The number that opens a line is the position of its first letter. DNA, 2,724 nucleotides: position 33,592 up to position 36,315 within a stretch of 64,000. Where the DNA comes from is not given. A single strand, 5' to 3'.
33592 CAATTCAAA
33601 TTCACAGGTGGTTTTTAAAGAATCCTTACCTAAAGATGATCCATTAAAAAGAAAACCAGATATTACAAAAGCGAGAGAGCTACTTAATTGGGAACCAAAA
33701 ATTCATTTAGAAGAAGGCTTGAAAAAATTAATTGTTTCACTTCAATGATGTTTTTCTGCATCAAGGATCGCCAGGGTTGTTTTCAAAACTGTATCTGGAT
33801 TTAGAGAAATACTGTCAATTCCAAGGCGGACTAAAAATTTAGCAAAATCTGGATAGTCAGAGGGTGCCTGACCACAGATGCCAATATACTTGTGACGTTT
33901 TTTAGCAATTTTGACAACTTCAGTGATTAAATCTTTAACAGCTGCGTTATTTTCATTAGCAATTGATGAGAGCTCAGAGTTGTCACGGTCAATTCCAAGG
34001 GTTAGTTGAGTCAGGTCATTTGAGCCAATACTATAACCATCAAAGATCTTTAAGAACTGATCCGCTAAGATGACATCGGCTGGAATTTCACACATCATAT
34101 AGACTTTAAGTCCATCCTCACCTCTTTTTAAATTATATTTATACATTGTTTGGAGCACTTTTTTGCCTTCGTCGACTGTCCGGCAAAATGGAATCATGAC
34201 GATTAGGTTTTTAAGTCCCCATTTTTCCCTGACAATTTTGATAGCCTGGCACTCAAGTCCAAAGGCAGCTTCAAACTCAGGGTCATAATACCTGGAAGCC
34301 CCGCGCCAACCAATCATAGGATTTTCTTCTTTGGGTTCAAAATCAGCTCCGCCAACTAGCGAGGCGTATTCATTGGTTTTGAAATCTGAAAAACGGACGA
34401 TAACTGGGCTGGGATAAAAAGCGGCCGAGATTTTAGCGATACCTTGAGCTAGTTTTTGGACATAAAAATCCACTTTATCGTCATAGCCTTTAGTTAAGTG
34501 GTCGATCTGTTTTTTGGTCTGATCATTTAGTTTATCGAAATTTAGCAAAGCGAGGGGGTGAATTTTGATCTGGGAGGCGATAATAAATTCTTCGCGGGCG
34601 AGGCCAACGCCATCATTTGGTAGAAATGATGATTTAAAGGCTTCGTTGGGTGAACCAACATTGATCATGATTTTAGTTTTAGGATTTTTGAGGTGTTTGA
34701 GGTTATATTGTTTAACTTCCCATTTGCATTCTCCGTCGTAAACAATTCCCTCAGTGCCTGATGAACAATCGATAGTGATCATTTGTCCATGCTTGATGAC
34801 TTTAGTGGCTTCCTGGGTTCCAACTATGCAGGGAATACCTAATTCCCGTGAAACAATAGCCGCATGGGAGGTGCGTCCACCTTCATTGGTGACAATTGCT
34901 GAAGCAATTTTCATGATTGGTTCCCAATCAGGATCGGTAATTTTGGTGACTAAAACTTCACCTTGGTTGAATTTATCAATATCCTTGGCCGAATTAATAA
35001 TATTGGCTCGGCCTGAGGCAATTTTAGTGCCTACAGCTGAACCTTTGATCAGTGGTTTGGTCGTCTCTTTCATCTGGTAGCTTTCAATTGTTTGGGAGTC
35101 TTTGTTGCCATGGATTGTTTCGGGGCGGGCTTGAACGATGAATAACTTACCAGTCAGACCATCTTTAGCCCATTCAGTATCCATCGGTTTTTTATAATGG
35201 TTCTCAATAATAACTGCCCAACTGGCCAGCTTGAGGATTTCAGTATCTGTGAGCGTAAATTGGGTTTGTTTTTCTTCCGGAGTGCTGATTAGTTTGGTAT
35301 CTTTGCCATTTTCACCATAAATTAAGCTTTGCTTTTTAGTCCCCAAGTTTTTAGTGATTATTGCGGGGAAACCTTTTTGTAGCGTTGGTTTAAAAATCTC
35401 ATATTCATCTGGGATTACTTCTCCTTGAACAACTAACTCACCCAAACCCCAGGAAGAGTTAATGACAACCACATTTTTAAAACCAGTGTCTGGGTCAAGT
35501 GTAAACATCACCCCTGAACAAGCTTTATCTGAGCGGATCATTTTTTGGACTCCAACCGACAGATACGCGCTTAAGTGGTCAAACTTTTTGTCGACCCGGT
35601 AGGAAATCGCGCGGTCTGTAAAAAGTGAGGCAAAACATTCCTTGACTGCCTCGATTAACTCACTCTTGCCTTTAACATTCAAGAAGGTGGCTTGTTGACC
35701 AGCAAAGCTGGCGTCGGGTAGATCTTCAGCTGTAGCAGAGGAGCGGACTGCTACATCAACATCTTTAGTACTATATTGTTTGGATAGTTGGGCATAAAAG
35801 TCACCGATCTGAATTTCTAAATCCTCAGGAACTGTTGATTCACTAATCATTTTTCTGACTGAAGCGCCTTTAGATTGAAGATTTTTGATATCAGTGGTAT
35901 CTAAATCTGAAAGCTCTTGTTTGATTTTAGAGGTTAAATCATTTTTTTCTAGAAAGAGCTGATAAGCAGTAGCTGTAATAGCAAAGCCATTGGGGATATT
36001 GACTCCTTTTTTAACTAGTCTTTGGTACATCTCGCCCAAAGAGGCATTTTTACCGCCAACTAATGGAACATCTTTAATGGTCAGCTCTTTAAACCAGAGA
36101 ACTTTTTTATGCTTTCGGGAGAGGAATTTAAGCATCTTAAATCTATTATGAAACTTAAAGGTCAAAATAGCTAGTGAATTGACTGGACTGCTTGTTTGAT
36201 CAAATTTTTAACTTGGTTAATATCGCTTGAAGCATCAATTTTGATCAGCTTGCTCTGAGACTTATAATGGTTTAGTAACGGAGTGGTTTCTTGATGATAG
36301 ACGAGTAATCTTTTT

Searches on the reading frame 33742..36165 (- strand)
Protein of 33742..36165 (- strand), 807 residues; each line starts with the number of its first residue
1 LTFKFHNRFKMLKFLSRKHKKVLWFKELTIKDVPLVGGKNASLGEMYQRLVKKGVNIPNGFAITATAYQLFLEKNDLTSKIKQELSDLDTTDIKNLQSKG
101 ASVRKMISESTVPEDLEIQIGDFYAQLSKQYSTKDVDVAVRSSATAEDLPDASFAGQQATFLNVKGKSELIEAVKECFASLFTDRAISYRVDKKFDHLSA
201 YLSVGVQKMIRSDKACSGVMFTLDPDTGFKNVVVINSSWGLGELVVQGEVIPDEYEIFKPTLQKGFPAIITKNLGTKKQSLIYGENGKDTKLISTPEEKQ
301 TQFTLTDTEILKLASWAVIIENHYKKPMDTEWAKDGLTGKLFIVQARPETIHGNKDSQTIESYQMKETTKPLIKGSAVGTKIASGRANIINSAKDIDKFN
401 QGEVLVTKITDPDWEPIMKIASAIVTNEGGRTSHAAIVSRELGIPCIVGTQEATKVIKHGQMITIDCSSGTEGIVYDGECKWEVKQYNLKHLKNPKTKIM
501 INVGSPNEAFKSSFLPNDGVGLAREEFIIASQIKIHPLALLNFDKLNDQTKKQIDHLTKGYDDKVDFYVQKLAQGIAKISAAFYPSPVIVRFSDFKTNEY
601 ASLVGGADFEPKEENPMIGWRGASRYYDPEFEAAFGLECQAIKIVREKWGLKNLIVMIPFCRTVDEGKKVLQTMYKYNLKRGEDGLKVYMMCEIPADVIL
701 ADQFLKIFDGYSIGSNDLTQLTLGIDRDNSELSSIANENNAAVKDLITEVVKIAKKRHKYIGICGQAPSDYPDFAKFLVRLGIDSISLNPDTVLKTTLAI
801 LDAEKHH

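Call 22: search_protein_families(library=pfam, proteins=[window:33742-36165:-], max_evalue=0.001)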
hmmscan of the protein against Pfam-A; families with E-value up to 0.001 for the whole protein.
window:33742-36165:- (807 aa): 3 families
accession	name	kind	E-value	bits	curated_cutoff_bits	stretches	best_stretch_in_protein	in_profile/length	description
PF01326.24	PPDK_N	-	3.7e-122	408.2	27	1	34-366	2-326/328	Pyruvate phosphate dikinase, AMP/ATP-binding domain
PF02896.24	PEP-utilizers_C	-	1.6e-61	208.5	22.8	1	492-800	15-288/293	PEP-utilising enzyme, PEP-binding domain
PF00391.29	PEP-utilizers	-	1.5e-28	98.6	23.1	1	399-470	1-72/72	PEP-utilising enzyme, mobile domain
